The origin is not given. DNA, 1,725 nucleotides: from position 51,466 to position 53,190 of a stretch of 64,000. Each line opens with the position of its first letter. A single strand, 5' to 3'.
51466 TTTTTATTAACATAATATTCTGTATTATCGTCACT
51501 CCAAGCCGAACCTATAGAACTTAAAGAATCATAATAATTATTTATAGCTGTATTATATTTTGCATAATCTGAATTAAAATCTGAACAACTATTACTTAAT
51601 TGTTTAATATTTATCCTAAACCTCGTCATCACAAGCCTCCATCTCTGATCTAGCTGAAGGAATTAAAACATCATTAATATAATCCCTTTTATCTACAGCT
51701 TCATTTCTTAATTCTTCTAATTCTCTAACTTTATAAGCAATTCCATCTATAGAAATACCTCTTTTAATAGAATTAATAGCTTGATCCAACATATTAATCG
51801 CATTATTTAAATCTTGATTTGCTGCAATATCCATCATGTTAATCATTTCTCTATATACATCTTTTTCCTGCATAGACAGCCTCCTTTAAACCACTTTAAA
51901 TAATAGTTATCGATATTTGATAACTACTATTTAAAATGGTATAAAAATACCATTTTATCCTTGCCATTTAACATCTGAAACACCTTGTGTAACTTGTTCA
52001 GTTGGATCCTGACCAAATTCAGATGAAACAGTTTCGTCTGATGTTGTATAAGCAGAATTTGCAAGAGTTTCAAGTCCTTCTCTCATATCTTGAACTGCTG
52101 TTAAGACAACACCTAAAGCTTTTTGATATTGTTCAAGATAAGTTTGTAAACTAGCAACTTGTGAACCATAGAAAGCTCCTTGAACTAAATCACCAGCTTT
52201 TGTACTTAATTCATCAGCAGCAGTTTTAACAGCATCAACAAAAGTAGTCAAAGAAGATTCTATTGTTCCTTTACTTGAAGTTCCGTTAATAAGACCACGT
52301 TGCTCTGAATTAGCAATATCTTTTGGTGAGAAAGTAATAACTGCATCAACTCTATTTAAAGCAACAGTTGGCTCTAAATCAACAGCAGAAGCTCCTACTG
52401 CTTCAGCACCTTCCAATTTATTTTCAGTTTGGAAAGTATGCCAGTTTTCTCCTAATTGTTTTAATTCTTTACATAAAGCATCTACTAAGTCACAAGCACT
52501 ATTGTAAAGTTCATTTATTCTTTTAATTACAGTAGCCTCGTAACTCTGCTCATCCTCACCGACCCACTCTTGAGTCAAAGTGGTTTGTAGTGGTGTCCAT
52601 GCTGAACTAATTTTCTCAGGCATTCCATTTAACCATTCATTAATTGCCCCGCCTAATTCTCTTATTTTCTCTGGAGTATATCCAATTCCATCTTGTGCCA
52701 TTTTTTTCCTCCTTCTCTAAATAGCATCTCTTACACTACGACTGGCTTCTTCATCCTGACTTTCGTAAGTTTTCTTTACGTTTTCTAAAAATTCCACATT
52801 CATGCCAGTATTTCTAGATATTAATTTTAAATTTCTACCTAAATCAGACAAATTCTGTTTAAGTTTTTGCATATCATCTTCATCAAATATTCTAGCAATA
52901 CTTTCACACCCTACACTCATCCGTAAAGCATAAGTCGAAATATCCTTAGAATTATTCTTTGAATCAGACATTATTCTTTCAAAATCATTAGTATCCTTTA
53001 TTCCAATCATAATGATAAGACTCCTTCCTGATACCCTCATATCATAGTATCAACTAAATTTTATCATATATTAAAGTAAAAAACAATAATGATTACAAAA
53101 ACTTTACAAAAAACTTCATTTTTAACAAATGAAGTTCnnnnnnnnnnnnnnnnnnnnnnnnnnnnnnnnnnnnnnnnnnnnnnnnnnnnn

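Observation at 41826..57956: Compact, atypical type VII secretion locus with its own effector module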

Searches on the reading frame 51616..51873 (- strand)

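Call 3: search_protein_families(library=pfam, proteins=[window:51616-51873:-], max_evalue=0.1)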
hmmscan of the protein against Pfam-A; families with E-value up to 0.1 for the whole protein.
window:51616-51873:- (85 aa): 2 families
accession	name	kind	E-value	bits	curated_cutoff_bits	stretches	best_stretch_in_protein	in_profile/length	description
PF11517.13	Nab2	-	0.025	15.3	25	1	4-54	46-96/101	Nuclear abundant poly(A) RNA-bind protein 2 (Nab2)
PF15605.11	Ntox28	-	0.077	13.5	25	1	18-70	63-111/113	Bacterial toxin 28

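Call 5: search_protein_families(library=ncbifam, proteins=[window:51616-51873:-], max_evalue=0.1)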
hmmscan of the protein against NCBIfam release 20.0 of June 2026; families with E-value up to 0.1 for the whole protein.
window:51616-51873:- (85 aa): 0 families

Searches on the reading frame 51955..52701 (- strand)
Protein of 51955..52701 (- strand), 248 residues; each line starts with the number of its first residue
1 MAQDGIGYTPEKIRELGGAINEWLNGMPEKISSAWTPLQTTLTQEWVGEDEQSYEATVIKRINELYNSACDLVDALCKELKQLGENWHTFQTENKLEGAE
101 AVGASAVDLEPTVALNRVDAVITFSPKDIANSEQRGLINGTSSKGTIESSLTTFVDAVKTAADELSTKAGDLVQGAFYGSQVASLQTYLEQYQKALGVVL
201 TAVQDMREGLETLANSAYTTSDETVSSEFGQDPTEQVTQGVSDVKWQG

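Call 3: search_protein_families(library=pfam, proteins=[window:51955-52701:-], max_evalue=0.1)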
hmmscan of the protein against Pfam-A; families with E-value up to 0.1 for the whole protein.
window:51955-52701:- (248 aa): 5 families
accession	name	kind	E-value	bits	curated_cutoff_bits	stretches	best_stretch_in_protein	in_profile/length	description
PF06013.18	WXG100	-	0.00028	21.5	27.3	0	154-216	19-80/86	Proteins of 100 residues with WXG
PF10273.14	WGG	-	0.0096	16.8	26.8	1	32-71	9-48/80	Pre-rRNA-processing protein TSR2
PF19757.4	DUF6244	-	0.011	16.6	31.6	1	149-216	15-81/87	Family of unknown function (DUF6244)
PF07464.16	ApoLp-III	-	0.025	15.2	36.3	0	144-220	53-131/146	Apolipophorin-III precursor (apoLp-III)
PF20117.4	DUF6507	-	0.028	15.4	25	0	146-225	20-98/120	Family of unknown function (DUF6507)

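Call 5: search_protein_families(library=ncbifam, proteins=[window:51955-52701:-], max_evalue=0.1)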
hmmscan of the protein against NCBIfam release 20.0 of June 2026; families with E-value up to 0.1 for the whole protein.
window:51955-52701:- (248 aa): 2 families
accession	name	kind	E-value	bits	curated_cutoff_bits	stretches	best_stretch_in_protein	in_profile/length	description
TIGR03930.1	WXG100_ESAT6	subfamily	0.0085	16.3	44.85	0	40-86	35-80/90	WXG100 family type VII secretion target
NF003704.0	PRK05321.1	subfamily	0.014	14.4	379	1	150-212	205-266/398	nicotinate phosphoribosyltransferase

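Call 27: find_homologous_proteins(query=window:51955-52701:-, max_evalue=0.001)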
Query window:51955-52701:- (248 aa): 6 proteins with E <= 0.001 among 1006 candidates.
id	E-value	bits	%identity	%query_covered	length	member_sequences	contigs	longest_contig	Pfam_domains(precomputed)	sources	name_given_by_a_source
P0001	1.4e-156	537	100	100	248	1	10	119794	-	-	-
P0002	5.2e-73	263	50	100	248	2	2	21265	-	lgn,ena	-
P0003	4.0e-38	149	37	98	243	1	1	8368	PF11887.14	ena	-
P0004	1.6e-36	144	37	97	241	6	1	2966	-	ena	-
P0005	5.0e-35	139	37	98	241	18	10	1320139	-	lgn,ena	-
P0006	8.2e-35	139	36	98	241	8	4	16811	-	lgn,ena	-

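Call 38: predict_structure(alignment_id=A1)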
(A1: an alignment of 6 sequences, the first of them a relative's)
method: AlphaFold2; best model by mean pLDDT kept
length: 248 residues; sequences in the alignment: 6
mean_pLDDT: 70.0   pTM: 0.68
mean pLDDT of the five models: 70.0, 54.5, 45.7, 43.1, 39.8
residues with pLDDT >= 90: 5; 70-90: 143; 50-70: 51; < 50: 49
segments of 3 or more residues with pLDDT < 50: 1-7, 100-106, 218-248
pLDDT, mean of each block of 10 residues (from residue 1): 44 72 83 89 79 83 89 80 71 56 49 67 73 71 86 88 81 66 76 84 85 61 37 38 35
secondary structure, 60 per line:
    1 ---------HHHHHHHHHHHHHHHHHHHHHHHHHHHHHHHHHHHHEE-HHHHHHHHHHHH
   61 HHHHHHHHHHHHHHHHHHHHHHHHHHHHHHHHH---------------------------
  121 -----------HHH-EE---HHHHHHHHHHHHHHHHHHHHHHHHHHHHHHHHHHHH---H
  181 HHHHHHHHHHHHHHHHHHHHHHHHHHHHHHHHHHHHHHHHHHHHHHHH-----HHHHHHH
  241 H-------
elements in order: H10-45 H49-93 H141-176 H180-228 H234-241

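Call 39: search_protein_representatives(alignment_id=A1)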
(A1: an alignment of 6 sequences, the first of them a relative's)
Query: 6 sequences, 243 profile positions. Proteins with E-value up to 0.001 (for the whole library): 198; up to 1e-10: 150; up to 1e-30: 89. The best 150 are listed.
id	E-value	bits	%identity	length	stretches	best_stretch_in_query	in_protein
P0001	2.4e-107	374.4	-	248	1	2-243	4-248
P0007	2.4e-75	269.6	-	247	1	4-242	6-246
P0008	9.3e-74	264.4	-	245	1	3-241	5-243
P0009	1.4e-65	237.7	-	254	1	3-242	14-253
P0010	1.6e-57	211.3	-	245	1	4-242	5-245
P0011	1.2e-53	198.6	-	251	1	3-233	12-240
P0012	3.5e-53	197.0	-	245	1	3-241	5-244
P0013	7.0e-53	196.1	-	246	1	4-239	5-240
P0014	8.6e-53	195.8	-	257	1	3-241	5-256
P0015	1.0e-51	192.2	-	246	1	3-241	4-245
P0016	3.3e-51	190.6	-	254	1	3-241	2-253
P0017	4.4e-51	190.2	-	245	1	3-236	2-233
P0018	2.8e-50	187.6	-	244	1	3-235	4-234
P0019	6.3e-50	186.4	-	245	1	3-243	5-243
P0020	1.9e-49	184.8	-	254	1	4-242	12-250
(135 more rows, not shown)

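Call 42: fold_search(model_id=the predicted structure, library=pdb)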
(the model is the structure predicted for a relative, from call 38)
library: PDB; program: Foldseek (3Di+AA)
matches with E <= 10: 493; with E <= 0.001: 0
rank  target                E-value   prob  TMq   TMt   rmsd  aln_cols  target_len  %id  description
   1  6z0c_A                3.6e-02  0.90  0.27  0.33  27.8       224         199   11  Structure of in silico modelled artificial Maquette-3 protein (released 2021-03-17)
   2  5vju                  4.0e-02  0.84  0.26  0.31  26.6       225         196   11  De Novo Photosynthetic Reaction Center Protein Variant Equipped with His-Tyr H-bond, Heme B, and Cd(II) ions (released 2018-04-25)
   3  6z0c_C                4.9e-02  0.87  0.27  0.33  27.8       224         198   11  Structure of in silico modelled artificial Maquette-3 protein (released 2021-03-17)
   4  8d9o                  4.9e-02  0.82  0.26  0.31  26.7       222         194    9  De Novo Photosynthetic Reaction Center Protein in Apo-State (released 2022-09-28)
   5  6z0c_D                5.4e-02  0.75  0.24  0.30  24.3       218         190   12  Structure of in silico modelled artificial Maquette-3 protein (released 2021-03-17)
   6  6z0c_B                6.2e-02  0.80  0.25  0.30  23.9       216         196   13  Structure of in silico modelled artificial Maquette-3 protein (released 2021-03-17)
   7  9fed                  1.2e-01  0.80  0.29  0.36  30.7       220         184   12  Single-chain chimeric protein mimicking the interaction between HR1 and HR2 in HIV gp41 (released 2025-05-28)
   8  5vjs                  1.4e-01  0.51  0.24  0.29  27.0       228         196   10  De Novo Photosynthetic Reaction Center Protein Equipped with Heme B, a synthetic Zn porphyrin, and Zn(II) cations (released 2018-04-25)
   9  3euh_A                1.5e-01  0.75  0.29  0.24  30.2       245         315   10  Crystal Structure of the MukE-MukF Complex (released 2009-01-20)
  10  5vtl                  1.5e-01  0.63  0.30  0.33  19.8       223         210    9  Structure of metacyclic invariant surface protein , Tb427.07.360, from Trypanosoma brucei. (released 2018-08-08)
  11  4e40                  1.5e-01  0.20  0.19  0.19  26.6       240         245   13  The haptoglobin-hemoglobin receptor of Trypanosoma congolense (released 2013-01-16)
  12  4dzv_A                1.8e-01  0.28  0.20  0.24  14.8       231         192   10  Complex of 4-alpha/beta bound to gp41-5 (released 2012-05-02)
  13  4jeh_B                1.9e-01  0.21  0.17  0.19  26.1       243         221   10  Crystal Structure of Munc18a and Syntaxin1 lacking N-peptide complex (released 2013-07-17)
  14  6r2g_A                2.0e-01  0.89  0.33  0.49  16.7       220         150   10  Crystal structure of a single-chain protein mimetic of the gp41 NHR trimer in complex with the synthetic CHR peptide C (released 2019-07-10)
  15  3zcj_E                2.0e-01  0.63  0.30  0.37  30.2       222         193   14  Crystal structure of Helicobacter pylori T4SS protein CagL in a tetragonal crystal form with a helical RGD-motif (6 Mo (released 2013-10-09)
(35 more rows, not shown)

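Call 59: search_solved_structures(query=A1, max_evalue=10)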
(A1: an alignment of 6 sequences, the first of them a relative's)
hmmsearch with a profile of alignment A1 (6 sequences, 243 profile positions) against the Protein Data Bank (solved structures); distinct sequences matched with E-value up to 10: 5.
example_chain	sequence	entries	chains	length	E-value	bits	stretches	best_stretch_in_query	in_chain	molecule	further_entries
1wyy_A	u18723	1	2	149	0.057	16.2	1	2-81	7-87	E2 Glycoprotein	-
1ua4_A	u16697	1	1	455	0.27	14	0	183-233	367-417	ADP-dependent glucokinase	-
8qae_A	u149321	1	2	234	1.6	11.5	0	149-241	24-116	sc-apCC-6-SLLA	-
1p68_A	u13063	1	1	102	2.4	10.9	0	63-87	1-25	De novo designed protein S-824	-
6kos_A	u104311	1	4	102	4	10.2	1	63-91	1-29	SUWA (Super WA20)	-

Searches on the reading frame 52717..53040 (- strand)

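Call 3: search_protein_families(library=pfam, proteins=[window:52717-53040:-], max_evalue=0.1)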
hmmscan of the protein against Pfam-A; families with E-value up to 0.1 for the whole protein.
window:52717-53040:- (107 aa): 1 family
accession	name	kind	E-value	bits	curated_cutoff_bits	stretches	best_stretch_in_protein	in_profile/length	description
PF21983.2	NikA-like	-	0.0037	17.8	27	1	21-76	17-70/72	Mobilization protein NikA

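Call 5: search_protein_families(library=ncbifam, proteins=[window:52717-53040:-], max_evalue=0.1)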
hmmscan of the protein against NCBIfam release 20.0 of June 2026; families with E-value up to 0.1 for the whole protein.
window:52717-53040:- (107 aa): 0 families
